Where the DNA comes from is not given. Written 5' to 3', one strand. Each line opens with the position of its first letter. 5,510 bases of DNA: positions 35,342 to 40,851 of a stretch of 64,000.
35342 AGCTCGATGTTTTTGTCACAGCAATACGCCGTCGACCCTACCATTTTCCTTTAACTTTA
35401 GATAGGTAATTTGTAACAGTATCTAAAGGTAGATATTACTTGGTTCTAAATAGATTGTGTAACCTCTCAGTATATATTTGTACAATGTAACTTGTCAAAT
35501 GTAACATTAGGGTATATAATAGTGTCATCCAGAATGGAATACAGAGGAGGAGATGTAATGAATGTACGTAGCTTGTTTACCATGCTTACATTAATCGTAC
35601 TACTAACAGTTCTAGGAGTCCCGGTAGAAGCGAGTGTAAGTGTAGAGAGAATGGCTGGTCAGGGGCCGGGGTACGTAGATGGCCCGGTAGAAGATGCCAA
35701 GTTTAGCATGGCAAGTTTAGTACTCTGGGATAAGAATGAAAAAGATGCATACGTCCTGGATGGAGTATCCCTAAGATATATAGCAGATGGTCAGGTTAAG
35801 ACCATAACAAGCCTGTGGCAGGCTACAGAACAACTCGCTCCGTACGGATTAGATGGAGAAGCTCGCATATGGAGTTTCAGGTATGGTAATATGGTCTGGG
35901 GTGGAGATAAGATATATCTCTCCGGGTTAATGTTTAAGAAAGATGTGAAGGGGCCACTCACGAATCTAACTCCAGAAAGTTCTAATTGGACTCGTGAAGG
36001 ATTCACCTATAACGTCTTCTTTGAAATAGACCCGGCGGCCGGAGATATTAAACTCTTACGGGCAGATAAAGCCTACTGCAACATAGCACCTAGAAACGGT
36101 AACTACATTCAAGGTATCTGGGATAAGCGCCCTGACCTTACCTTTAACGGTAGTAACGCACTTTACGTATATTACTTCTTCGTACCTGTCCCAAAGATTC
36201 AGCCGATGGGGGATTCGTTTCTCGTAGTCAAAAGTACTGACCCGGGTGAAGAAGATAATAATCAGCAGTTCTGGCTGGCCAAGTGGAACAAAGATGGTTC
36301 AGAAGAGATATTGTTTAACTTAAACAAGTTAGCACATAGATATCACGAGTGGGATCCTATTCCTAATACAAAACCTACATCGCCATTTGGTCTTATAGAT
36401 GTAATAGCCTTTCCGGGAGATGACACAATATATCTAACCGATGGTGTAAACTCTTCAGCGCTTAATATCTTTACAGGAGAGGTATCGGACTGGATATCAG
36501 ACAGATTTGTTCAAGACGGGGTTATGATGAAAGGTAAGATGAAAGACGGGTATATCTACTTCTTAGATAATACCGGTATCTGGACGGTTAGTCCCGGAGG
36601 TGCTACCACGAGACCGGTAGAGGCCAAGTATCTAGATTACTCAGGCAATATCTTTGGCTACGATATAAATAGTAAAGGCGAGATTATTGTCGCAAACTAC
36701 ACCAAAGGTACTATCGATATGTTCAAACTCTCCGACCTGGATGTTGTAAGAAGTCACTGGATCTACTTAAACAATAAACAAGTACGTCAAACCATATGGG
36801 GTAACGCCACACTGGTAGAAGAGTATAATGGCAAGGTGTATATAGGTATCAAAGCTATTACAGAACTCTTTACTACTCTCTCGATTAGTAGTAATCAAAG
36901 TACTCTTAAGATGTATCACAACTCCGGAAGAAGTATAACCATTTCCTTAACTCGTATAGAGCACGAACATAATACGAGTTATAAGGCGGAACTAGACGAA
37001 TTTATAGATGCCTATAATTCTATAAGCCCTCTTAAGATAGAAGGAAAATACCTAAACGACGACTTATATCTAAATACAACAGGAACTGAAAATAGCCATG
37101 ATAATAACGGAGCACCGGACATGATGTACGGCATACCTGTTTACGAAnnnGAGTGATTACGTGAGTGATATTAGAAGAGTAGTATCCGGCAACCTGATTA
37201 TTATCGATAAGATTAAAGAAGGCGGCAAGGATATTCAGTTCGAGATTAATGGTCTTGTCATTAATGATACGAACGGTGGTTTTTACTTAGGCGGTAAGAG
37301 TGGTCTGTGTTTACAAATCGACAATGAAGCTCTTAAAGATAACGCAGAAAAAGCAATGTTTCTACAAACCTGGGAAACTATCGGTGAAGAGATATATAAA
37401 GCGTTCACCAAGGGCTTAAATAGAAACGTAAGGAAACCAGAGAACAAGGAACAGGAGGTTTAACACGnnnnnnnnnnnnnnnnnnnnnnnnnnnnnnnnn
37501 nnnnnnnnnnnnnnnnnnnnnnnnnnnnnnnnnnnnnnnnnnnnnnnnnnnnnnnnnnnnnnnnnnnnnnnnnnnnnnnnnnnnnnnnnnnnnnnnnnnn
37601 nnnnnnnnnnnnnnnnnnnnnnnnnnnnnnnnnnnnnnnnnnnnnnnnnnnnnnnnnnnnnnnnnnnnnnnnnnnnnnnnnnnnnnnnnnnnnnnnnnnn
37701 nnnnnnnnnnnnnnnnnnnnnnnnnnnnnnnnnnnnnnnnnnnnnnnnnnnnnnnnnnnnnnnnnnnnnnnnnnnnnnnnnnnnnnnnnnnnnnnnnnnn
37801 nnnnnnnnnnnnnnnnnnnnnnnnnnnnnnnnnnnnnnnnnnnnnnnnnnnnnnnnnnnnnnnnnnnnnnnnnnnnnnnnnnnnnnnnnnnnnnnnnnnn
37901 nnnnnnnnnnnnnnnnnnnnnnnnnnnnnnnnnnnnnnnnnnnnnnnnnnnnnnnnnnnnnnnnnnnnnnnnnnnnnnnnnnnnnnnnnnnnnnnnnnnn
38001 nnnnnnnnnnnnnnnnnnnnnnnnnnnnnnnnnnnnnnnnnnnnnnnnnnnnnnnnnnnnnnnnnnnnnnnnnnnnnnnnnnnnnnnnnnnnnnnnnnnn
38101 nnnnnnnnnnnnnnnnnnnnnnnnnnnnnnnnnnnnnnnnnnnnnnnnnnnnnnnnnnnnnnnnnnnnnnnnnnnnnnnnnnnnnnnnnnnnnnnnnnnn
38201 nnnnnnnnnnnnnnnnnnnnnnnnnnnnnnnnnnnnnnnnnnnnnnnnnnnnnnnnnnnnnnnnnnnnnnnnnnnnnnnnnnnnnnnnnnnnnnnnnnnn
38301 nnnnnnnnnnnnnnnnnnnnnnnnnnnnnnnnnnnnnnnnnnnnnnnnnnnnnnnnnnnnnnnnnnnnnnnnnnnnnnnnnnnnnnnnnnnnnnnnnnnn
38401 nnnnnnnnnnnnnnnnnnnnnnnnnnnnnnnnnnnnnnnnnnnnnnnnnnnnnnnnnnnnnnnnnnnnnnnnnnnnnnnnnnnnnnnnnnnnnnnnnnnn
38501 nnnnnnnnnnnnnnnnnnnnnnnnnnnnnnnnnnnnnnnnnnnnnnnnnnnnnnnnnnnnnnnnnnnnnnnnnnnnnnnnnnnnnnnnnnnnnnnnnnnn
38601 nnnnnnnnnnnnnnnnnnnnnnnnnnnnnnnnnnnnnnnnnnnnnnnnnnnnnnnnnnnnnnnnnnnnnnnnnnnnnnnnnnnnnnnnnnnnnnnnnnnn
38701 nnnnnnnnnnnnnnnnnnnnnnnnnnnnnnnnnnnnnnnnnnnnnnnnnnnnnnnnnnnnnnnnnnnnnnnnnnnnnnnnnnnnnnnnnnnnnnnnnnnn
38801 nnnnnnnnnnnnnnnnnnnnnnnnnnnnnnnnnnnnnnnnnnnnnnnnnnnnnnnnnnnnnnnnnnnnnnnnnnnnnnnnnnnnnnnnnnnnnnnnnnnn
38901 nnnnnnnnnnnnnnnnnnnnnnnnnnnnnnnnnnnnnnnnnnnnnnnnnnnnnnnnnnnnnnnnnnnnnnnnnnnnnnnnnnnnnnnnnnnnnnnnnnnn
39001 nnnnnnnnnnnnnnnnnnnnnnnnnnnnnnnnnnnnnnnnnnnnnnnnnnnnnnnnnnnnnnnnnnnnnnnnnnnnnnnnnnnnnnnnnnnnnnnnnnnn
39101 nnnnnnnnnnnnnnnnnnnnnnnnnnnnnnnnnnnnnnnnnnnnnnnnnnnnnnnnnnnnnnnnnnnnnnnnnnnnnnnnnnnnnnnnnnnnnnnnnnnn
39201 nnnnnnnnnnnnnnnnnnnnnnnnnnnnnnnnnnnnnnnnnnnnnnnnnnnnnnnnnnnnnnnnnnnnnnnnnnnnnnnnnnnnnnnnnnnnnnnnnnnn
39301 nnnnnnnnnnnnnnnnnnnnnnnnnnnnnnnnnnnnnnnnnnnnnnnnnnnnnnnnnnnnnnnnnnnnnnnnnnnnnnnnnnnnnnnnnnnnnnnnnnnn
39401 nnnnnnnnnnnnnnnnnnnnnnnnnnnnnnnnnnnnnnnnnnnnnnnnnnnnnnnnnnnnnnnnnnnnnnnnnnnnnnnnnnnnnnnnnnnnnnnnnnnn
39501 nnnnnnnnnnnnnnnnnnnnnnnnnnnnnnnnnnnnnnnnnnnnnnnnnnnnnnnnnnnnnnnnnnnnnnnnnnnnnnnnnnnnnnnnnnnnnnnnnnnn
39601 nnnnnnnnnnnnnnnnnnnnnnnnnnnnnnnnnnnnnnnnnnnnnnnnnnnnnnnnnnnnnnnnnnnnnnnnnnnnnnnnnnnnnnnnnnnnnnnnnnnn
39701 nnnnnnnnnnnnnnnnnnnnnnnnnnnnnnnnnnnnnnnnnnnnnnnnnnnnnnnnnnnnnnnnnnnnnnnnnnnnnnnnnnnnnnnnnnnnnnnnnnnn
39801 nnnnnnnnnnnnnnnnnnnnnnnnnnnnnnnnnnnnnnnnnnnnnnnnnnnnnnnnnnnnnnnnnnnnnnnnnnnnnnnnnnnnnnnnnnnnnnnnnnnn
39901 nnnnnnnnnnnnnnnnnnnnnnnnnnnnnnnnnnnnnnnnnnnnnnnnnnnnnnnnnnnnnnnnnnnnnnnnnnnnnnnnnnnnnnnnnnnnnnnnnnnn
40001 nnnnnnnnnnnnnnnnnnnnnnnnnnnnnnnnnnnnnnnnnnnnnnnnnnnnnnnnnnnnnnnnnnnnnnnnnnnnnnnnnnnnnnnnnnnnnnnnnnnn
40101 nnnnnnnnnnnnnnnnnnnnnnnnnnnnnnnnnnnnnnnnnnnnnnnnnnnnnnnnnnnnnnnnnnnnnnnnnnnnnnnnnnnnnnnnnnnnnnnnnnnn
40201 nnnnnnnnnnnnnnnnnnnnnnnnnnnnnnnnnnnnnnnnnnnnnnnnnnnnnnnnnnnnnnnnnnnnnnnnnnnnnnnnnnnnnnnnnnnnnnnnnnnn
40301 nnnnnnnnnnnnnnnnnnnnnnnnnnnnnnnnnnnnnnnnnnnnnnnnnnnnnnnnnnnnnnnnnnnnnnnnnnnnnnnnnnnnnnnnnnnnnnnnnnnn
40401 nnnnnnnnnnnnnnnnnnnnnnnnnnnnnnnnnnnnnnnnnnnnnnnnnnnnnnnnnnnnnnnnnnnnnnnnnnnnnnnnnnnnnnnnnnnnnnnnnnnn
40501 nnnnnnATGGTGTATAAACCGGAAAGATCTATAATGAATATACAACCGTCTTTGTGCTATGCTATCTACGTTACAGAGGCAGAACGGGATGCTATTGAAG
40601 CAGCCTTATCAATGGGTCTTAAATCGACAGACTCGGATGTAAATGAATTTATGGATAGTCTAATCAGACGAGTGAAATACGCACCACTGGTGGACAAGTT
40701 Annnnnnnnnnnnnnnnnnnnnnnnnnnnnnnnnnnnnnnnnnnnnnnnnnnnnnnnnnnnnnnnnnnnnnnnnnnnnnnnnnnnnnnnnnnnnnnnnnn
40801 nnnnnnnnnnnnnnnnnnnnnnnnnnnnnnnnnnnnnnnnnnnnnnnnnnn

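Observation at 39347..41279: CFI-box domain fused N-terminally to a radical SAM/SPASM-like enzyme, coupled to a 6-TM exporter-like gene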

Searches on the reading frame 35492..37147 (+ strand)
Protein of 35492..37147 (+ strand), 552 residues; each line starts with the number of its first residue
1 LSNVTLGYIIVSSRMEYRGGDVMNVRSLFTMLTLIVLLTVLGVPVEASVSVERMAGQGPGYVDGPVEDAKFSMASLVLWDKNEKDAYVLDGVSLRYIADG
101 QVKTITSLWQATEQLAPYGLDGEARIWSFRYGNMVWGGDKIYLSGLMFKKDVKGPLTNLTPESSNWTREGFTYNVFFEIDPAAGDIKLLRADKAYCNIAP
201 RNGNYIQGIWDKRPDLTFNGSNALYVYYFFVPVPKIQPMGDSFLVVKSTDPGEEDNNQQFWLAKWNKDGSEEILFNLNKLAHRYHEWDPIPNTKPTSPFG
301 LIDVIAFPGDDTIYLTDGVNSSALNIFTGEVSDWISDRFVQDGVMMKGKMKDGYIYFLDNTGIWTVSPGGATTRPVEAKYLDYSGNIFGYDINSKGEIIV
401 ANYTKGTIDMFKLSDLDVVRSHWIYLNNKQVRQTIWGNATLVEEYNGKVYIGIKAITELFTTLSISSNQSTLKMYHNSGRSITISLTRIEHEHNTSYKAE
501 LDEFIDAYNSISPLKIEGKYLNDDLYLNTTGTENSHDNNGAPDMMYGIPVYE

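Call 3: search_protein_families(library=pfam, proteins=[window:35492-37147:+], max_evalue=0.1)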
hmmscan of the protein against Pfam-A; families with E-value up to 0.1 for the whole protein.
window:35492-37147:+ (552 aa): 2 families
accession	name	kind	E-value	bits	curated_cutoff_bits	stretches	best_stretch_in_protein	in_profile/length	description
PF19127.6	Choline_bind_3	-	0.028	14.8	27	0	339-360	14-37/47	Choline-binding repeat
PF19085.6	Choline_bind_2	-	0.091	13.4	27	0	333-364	6-38/38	Choline-binding repeat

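Call 5: search_protein_families(library=phrogs, proteins=[window:35492-37147:+], max_evalue=0.01)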
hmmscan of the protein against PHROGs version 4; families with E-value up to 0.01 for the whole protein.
window:35492-37147:+ (552 aa): 0 families

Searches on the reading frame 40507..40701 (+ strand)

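Call 3: search_protein_families(library=pfam, proteins=[window:40507-40701:+], max_evalue=0.1)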
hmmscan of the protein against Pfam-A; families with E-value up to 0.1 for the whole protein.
window:40507-40701:+ (65 aa): 0 families

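Call 4: search_protein_families(library=ncbifam, proteins=[window:40507-40701:+], max_evalue=0.1)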
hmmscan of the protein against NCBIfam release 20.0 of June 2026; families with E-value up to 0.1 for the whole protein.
window:40507-40701:+ (65 aa): 1 family
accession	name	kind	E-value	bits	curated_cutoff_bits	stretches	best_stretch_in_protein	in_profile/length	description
NF001812.0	PRK00539.1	equivalog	0.081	13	172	1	4-41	37-74/133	F0F1 ATP synthase subunit epsilon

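Call 5: search_protein_families(library=phrogs, proteins=[window:40507-40701:+], max_evalue=0.01)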
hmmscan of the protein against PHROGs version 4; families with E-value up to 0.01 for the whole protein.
window:40507-40701:+ (65 aa): 0 families

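Call 89: search_protein_families(library=pfam, proteins=[window:40507-40701:+], max_evalue=10)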
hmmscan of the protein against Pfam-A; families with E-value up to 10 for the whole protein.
window:40507-40701:+ (65 aa): 0 families

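Call 90: search_protein_families(library=padloc, proteins=[window:40507-40701:+], max_evalue=0.001)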
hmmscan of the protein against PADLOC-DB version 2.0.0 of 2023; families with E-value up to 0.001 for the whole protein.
window:40507-40701:+ (65 aa): 0 families
